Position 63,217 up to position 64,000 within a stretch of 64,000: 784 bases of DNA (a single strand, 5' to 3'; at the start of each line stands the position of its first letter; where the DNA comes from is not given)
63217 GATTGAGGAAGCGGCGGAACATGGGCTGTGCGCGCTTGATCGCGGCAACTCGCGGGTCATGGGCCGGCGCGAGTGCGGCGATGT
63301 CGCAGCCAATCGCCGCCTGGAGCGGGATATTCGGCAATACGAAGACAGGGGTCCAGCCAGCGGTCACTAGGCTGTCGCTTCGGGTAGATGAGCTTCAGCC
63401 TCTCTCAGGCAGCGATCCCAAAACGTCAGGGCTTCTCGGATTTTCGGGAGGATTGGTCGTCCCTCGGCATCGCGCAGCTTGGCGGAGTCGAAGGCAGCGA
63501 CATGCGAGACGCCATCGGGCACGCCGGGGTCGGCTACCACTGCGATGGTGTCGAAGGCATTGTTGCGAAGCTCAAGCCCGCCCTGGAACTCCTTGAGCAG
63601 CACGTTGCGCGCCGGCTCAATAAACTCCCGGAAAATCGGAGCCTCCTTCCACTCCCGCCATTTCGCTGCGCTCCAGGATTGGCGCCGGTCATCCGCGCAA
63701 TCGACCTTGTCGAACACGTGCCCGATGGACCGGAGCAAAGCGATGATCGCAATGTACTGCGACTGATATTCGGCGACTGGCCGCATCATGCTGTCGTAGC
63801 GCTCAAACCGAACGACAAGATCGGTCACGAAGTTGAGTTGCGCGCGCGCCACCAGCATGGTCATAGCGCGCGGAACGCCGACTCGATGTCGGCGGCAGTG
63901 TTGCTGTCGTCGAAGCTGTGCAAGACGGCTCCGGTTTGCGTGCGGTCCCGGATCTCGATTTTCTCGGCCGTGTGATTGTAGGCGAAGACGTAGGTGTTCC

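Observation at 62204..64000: Convergent operon of at least three unknown genes ending in an RNxxxHG HEPN protein: candidate novel defence module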

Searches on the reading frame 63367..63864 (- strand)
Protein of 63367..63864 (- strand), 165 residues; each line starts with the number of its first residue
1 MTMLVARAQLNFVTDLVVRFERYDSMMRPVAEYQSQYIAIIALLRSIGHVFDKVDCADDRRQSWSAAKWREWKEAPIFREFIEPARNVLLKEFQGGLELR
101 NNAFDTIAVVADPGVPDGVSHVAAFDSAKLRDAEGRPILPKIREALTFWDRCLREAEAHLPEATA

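Call 4: search_protein_families(library=pfam, proteins=[window:63367-63864:-], max_evalue=1)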
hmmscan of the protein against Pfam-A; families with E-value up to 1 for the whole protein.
window:63367-63864:- (165 aa): 0 families

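Call 5: search_protein_families(library=padloc, proteins=[window:63367-63864:-], max_evalue=1)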
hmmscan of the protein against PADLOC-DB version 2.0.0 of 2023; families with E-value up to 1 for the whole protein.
window:63367-63864:- (165 aa): 0 families

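Call 7: search_protein_families(library=ncbifam, proteins=[window:63367-63864:-], max_evalue=1)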
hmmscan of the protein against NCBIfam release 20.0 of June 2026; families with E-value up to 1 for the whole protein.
window:63367-63864:- (165 aa): 0 families

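Call 23: find_homologous_proteins(query=window:63367-63864:-, max_evalue=0.001)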
Query window:63367-63864:- (165 aa): 88 proteins with E <= 0.001 among 137 candidates.
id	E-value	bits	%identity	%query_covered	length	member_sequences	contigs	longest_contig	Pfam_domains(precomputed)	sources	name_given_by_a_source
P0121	9.0e-99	346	94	99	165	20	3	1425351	-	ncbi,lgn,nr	ncbi:hypothetical protein G6K98_02420 [Agrobacterium rhizogenes]|nr:hypothetical protein [Rhizobium 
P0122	3.5e-97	341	92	99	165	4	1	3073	-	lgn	-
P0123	1.4e-92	326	92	99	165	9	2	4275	-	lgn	-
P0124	2.7e-92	325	87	99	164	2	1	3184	-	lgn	-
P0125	6.2e-87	307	85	99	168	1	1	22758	-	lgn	-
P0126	2.9e-81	289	79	97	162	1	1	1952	-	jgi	jgi:hypothetical protein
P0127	1.1e-75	271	77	96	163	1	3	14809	-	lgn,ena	-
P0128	6.7e-72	258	70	99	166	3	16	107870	-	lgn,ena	-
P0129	8.4e-71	255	70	99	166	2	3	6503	-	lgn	-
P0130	2.1e-70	253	69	99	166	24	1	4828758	-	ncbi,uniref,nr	ncbi:hypothetical protein KFK14_15845 [Sphingobium phenoxybenzoativorans]|uniref:Uncharacterized pro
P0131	4.7e-70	252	70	92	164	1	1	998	-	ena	-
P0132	9.0e-70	251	69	97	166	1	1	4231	-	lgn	-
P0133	9.5e-70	251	68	99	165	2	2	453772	-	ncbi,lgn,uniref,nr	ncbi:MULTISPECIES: hypothetical protein [Rhizobium]|uniref:Uncharacterized protein n=1 Tax=Rhizobium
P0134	9.9e-70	251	70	99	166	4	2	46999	-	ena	-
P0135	3.6e-69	250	68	99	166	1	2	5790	-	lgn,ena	-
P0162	2.1e-64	234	66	95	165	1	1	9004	-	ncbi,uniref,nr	ncbi:hypothetical protein SOV92_17735 [Pectobacterium brasiliense]|uniref:Uncharacterized protein n=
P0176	2.9e-60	221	61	98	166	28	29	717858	-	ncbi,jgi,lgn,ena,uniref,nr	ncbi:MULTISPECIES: hypothetical protein [Sphingomonadaceae]|jgi:hypothetical protein|uniref:Uncharac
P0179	1.4e-58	215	61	97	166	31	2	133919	-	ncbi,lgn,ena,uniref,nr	ncbi:hypothetical protein EET67_16350 [Pseudaminobacter arsenicus]|uniref:Uncharacterized protein n=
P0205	7.1e-34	135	46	97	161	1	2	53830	-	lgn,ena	-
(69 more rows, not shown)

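Call 50: search_solved_structures(query=A2, max_evalue=10, show_alignments=2)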
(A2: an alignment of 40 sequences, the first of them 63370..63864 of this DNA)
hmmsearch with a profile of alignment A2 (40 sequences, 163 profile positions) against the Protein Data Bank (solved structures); distinct sequences matched with E-value up to 10: 1.
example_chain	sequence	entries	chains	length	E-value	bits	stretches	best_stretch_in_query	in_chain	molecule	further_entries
8dua_B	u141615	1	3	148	0.52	13.2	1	34-93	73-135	Envelope glycoprotein gp41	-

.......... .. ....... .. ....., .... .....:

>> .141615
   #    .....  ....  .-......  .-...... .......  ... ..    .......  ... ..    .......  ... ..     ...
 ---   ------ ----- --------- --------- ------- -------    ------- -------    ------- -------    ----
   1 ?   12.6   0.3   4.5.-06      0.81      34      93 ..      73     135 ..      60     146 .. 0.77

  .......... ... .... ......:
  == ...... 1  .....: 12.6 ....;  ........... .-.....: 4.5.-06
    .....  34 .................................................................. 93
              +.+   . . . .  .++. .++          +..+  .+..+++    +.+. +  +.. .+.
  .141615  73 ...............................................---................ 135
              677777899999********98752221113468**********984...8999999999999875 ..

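Call 51: find_encoding_contigs(protein=P0130, flank=6000, max_places=3)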
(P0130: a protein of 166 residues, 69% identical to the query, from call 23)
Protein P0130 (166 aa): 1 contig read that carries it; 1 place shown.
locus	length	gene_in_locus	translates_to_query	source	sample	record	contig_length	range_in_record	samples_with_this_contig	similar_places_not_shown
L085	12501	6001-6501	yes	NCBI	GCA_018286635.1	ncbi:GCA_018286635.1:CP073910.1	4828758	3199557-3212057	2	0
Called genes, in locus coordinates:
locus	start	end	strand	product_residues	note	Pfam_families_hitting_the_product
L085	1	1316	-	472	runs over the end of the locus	PF02463:SMC_N (weak), PF11398:DUF2813 (faint), PF13175:AAA_15, PF13476:AAA_23, PF13175:AAA_15, PF13304:AAA_21, PF20469:OLD-like_TOPRIM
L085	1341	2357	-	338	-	PF08843:AbiEii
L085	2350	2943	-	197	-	PF19570:DUF6088, PF13338:AbiEi_4 (faint)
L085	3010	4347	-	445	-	-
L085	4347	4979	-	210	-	-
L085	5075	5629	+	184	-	-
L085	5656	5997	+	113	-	PF18315:VCH_CASS14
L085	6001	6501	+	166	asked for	-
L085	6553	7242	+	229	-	PF02661:Fic (weak)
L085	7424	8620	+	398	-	-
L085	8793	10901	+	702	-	PF02195:ParB_N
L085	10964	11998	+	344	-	PF23639:DUF7146, PF13362:Toprim_3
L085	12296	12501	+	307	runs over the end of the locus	PF10686:YAcAr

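Call 52: find_encoding_contigs(protein=P0162, flank=5000, max_places=2)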
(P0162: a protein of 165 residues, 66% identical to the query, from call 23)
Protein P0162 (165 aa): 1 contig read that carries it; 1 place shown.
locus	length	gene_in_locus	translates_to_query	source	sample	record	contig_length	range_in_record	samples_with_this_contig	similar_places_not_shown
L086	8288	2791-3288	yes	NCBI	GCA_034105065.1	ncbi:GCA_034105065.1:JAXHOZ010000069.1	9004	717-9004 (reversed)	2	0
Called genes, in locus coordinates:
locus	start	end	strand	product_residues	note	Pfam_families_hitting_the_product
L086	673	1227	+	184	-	-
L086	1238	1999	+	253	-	-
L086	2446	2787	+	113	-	PF18315:VCH_CASS14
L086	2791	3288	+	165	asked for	-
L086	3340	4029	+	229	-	PF02661:Fic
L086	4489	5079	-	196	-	-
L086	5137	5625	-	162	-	-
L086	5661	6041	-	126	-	-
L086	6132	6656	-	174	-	-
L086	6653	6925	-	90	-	PF13693:HTH_35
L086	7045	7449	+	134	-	-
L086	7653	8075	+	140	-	PF10980:DUF2787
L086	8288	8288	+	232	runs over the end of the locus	PF03811:Zn_ribbon_InsA, PF12759:HTH_Tnp_IS1, PF03400:DDE_Tnp_IS1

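Call 53: find_encoding_contigs(protein=P0179, flank=5000, max_places=2)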
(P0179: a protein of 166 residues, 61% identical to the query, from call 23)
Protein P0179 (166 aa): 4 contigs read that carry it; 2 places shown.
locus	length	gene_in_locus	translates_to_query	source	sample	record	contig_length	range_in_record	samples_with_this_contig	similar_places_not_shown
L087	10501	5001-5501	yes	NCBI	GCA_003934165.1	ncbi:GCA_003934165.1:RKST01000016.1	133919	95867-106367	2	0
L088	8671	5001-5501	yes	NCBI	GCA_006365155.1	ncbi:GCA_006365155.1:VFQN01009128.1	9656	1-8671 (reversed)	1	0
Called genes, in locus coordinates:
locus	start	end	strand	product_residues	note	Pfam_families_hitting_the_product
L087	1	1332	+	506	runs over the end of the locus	PF00817:IMS (weak), PF11799:IMS_C (weak)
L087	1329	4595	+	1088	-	PF02811:PHP, PF07733:DNA_pol3_alpha, PF17657:DNA_pol3_finger, PF14579:HHH_6, PF01336:tRNA_anti-codon (weak)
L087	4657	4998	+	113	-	PF18315:VCH_CASS14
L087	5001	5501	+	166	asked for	-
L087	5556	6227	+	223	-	-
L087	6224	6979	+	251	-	-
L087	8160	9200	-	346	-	PF01266:DAO (weak), PF01946:Thi4 (faint), PF03486:HI0933_like (faint), PF07992:Pyr_redox_2, PF13450:NAD_binding_8, PF13738:Pyr_redox_3, PF00743:FMO-like, PF13434:Lys_Orn_oxgnase (weak)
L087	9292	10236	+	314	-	PF12974:Phosphonate-bd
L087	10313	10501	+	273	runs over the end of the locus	PF00005:ABC_tran, PF13304:AAA_21 (faint)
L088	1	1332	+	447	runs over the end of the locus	PF11799:IMS_C (weak)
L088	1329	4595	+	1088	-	PF02811:PHP, PF07733:DNA_pol3_alpha, PF17657:DNA_pol3_finger, PF14579:HHH_6, PF01336:tRNA_anti-codon (weak)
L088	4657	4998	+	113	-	PF18315:VCH_CASS14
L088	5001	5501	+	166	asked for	-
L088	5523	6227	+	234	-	-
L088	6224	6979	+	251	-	-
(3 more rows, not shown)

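Call 54: find_encoding_contigs(protein=P0205, flank=5000, max_places=2)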
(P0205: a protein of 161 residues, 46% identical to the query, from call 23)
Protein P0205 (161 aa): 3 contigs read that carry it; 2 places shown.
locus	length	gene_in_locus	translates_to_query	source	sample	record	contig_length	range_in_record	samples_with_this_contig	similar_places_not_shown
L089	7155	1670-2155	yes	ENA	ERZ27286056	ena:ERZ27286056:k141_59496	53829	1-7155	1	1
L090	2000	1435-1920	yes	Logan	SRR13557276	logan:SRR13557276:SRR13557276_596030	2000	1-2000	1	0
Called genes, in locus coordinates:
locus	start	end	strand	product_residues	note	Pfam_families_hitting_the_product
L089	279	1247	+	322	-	PF08401:ArdcN, PF18818:MPTase-PolyVal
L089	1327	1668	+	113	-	PF18315:VCH_CASS14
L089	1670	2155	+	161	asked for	-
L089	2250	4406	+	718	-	PF02195:ParB_N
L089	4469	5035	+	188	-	PF19419:DUF5983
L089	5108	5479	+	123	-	-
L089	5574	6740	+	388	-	PF11000:DUF2840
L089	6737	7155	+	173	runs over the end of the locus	PF10502:Peptidase_S26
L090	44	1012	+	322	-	PF08401:ArdcN, PF18818:MPTase-PolyVal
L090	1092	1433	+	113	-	PF18315:VCH_CASS14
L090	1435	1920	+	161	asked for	-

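Call 55: find_encoding_contigs(protein=P0176, flank=5000, max_places=3)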
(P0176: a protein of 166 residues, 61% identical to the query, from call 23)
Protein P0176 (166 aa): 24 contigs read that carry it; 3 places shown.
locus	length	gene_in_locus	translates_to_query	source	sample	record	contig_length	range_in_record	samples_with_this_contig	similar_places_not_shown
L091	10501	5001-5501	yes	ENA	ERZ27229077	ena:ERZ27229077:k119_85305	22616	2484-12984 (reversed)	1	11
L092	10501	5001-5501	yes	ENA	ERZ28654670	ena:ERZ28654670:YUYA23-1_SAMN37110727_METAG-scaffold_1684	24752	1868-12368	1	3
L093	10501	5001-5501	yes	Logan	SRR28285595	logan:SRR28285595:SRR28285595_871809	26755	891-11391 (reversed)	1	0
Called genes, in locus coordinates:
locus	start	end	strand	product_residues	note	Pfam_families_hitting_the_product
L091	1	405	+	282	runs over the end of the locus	PF00089:Trypsin, PF13365:Trypsin_2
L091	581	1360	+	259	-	PF08878:HamA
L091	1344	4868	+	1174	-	PF00270:DEAD, PF04851:ResIII, PF00271:Helicase_C (weak)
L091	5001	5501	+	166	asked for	-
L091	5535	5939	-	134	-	-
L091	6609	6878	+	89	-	-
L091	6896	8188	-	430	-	PF27227:Endonuc-like_C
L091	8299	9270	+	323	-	PF01464:SLT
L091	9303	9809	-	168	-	-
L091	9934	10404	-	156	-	-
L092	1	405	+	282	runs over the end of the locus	PF00089:Trypsin, PF13365:Trypsin_2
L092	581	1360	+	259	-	PF08878:HamA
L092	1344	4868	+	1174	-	PF00270:DEAD, PF04851:ResIII, PF00271:Helicase_C (weak)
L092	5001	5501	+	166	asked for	-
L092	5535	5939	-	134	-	-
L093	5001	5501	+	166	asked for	-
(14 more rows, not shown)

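Call 57: find_related_loci(query=A2, collection=metagenome_contigs, flank=5000)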
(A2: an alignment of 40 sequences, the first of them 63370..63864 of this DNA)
Query A2 (165 aa) in metagenome_contigs; peptide patterns used: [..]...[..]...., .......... (x = any residue, [..] = any of these).
182 stretches matched a pattern; 43 encode a relative of the query (tblastn E <= 1e-3); 43 distinct loci.
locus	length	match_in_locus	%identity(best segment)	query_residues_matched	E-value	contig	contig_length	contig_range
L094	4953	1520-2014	99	1-165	7e-110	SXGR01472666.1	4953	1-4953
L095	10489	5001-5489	92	1-163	3e-102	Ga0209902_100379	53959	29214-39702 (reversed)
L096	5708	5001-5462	91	1-154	9e-95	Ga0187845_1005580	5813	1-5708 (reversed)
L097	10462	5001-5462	91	1-154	9e-95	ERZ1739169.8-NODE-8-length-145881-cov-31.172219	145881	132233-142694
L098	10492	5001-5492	69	2-165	1e-75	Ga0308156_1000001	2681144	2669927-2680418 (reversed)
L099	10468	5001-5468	69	3-158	2e-74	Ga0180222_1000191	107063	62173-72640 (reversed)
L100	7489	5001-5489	66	3-165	6e-72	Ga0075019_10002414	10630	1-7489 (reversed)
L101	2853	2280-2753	67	3-160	3e-71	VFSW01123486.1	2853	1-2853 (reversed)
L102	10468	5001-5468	65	3-158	7e-70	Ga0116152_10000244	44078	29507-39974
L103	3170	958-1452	62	1-165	6e-69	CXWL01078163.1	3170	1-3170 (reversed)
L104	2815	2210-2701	67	2-165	4e-67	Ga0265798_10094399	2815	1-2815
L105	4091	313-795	61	3-163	7e-66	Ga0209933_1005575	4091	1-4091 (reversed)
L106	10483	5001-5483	61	3-163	8e-66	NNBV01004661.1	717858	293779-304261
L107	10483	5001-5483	61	3-163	8e-66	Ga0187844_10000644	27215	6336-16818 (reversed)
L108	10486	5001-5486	61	1-162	6e-65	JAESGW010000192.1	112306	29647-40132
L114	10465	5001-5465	49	4-158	2e-48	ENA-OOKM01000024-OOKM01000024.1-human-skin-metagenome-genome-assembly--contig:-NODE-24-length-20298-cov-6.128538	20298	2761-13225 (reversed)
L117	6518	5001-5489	42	2-164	1e-37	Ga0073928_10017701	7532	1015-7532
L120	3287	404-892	40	1-164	3e-36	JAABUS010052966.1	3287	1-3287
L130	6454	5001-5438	29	4-162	3e-13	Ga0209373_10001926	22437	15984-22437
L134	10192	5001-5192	39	37-106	7e-9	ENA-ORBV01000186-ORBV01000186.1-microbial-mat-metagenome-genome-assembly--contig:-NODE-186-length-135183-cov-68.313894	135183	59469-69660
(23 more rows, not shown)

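Call 60: predict_structure(alignment_id=A2)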
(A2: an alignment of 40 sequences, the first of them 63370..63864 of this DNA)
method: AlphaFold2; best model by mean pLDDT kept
length: 165 residues; sequences in the alignment: 40
mean_pLDDT: 90.1   pTM: 0.86
mean pLDDT of the five models: 90.1, 87.0, 85.6, 85.0, 84.2
residues with pLDDT >= 90: 111; 70-90: 47; 50-70: 6; < 50: 1
segments of 3 or more residues with pLDDT < 50: none
pLDDT, mean of each block of 10 residues (from residue 1): 89 96 83 93 96 93 94 97 90 78 89 89 91 88 98 94 56
secondary structure, 60 per line:
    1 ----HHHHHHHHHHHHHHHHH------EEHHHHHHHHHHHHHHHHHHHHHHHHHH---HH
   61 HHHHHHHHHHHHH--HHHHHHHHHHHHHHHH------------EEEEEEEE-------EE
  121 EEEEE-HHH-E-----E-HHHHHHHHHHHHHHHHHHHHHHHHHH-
elements in order: H5-21 H30-55 H59-73 H76-91 E104-111 E119-125 H139-164

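Call 62: search_protein_families(library=pfam, proteins=[L087:5556-6227:+, L087:6224-6979:+, L091:5577-6191:+, L106:5577-6248:+, L103:1611-2114:+, L114:5486-6022:+, L117:5756-6518:+, L120:898-1857:+, L130:5498-5932:+, L085:7424-8620:+], max_evalue=0.1)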
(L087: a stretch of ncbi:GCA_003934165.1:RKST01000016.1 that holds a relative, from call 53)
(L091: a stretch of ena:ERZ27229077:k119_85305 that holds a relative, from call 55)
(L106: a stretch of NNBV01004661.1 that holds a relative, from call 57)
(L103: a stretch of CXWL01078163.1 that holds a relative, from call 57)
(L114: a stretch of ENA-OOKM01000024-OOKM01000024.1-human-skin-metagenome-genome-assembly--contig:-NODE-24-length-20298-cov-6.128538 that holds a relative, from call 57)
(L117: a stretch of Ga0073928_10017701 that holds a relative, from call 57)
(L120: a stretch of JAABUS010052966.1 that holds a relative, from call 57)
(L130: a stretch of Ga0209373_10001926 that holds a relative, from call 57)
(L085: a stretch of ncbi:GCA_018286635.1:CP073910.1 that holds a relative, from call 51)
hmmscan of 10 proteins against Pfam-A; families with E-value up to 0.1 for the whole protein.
L087:5556-6227:+ (223 aa): 2 families
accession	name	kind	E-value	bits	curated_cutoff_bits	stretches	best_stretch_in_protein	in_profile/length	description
PF18928.5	DUF5677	-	0.0014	19.2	27.1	0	33-75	2-44/166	Family of unknown function (DUF5677)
PF22491.1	DUF6988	-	0.043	14.1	27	1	46-76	8-38/167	Family of unknown function (DUF6988)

L087:6224-6979:+ (251 aa): 0 families

L091:5577-6191:+ (204 aa): 0 families

L106:5577-6248:+ (223 aa): 0 families

L103:1611-2114:+ (167 aa): 0 families

L114:5486-6022:+ (178 aa): 0 families

L117:5756-6518:+ (254 aa): 0 families

L120:898-1857:+ (319 aa): 5 families
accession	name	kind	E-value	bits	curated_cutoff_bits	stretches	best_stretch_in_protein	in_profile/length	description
PF00589.27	Phage_integrase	-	1.5e-19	70.9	27.1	1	130-304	2-167/172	Phage integrase family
PF02899.23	Phage_int_SAM_1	-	1e-08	35.8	22.3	1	35-103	12-80/83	Phage integrase, N-terminal SAM-like domain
PF13495.12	Phage_int_SAM_4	-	0.0032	18.3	27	1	38-103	15-79/85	Phage integrase, N-terminal SAM-like domain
PF20239.3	DUF6596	-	0.016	15.9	27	1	134-195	32-95/102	Family of unknown function (DUF6596)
PF12266.13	DUF3613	-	0.072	13.5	25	0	73-94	19-40/66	Protein of unknown function (DUF3613)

L130:5498-5932:+ (144 aa): 0 families

L085:7424-8620:+ (398 aa): 1 family
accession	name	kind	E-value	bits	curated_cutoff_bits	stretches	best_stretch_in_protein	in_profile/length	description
PF06067.16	DUF932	-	0.0019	18.4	23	1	251-306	73-127/227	Domain of unknown function (DUF932)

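Call 63: fold_search(model_id=the predicted structure, library=pdb)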
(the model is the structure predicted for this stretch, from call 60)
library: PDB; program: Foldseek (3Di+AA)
matches with E <= 10: 182; with E <= 0.001: 0
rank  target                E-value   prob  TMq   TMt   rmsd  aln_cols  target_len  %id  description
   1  2cpt_MODEL_1_A        4.9e-01  0.13  0.19  0.25  15.5       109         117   14  Solution structure of MIT domain from human SKD1 (released 2005-11-19)
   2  6m6u_H                5.5e-01  0.47  0.33  0.40   6.9       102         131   12  Crystal structure the toxin-antitoxin MntA-HpeT mutant-D39ED41E (released 2020-09-30)
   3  3zco                  6.2e-01  0.08  0.18  0.21  13.3       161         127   10  Crystal structure of S. cerevisiae Sir3 C-terminal domain (released 2013-04-03)
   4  1yxr_MODEL_1_A        7.8e-01  0.18  0.22  0.36   7.1        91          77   15  NMR Structure of VPS4A MIT Domain (released 2005-09-06)
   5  6dg6_D                1.2e+00  0.10  0.20  0.28  10.8        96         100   14  Structure of a de novo designed Interleukin-2/Interleukin-15 mimetic (released 2019-01-16)
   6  1tue_G                1.5e+00  0.10  0.25  0.22  15.2       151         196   11  The X-ray Structure of the Papillomavirus Helicase in Complex with its Molecular Matchmaker E2 (released 2004-08-24)
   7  6m6u_G                1.5e+00  0.20  0.31  0.37   6.9       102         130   13  Crystal structure the toxin-antitoxin MntA-HpeT mutant-D39ED41E (released 2020-09-30)
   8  2k3w_MODEL_1_A        1.5e+00  0.11  0.21  0.34   7.2        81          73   15  NMR structure of VPS4A-MIT-CHMP6 (released 2008-10-28)
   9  4u7y_A                1.6e+00  0.13  0.23  0.36   7.3        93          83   14  Structure of the complex of VPS4B MIT and IST1 MIM (released 2015-02-11)
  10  5yep_B                1.7e+00  0.20  0.34  0.40   6.7       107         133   11  Crystal structure of SO_3166-SO_3165 from Shewanella oneidensis (released 2018-03-28)
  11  5yep_C                1.7e+00  0.18  0.31  0.37   7.1       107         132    9  Crystal structure of SO_3166-SO_3165 from Shewanella oneidensis (released 2018-03-28)
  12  6x89_4L               1.7e+00  0.13  0.23  0.39   8.0        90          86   12  Vigna radiata mitochondrial complex I* (released 2020-09-02)
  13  7bxo_D                1.8e+00  0.16  0.32  0.38   6.7       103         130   11  Crystal structure of the toxin-antitoxin with AMP-PNP (released 2020-09-30)
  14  7qew_G                1.8e+00  0.07  0.23  0.21  12.8       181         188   11  human Connexin 26 class 2 hexamer at 90mmHg PCO2, pH7.4 (released 2022-03-30)
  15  6m6w_H                1.9e+00  0.18  0.31  0.38   6.9        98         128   11  Crystal structure the toxin-antitoxin MntA-HpeT mutant-Y104A (released 2020-09-30)
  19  7bxo_F                2.3e+00  0.16  0.33  0.40   6.4       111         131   10  Crystal structure of the toxin-antitoxin with AMP-PNP (released 2020-09-30)
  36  8xeh_D                3.2e+00  0.16  0.32  0.41   5.9       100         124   13  Crystal structure of HEPN-MNT complex (released 2024-12-18)
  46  8xdj_B                3.4e+00  0.08  0.25  0.30   6.8       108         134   12  Crystal structure of AMPylated HEPN toxin (released 2024-12-18)
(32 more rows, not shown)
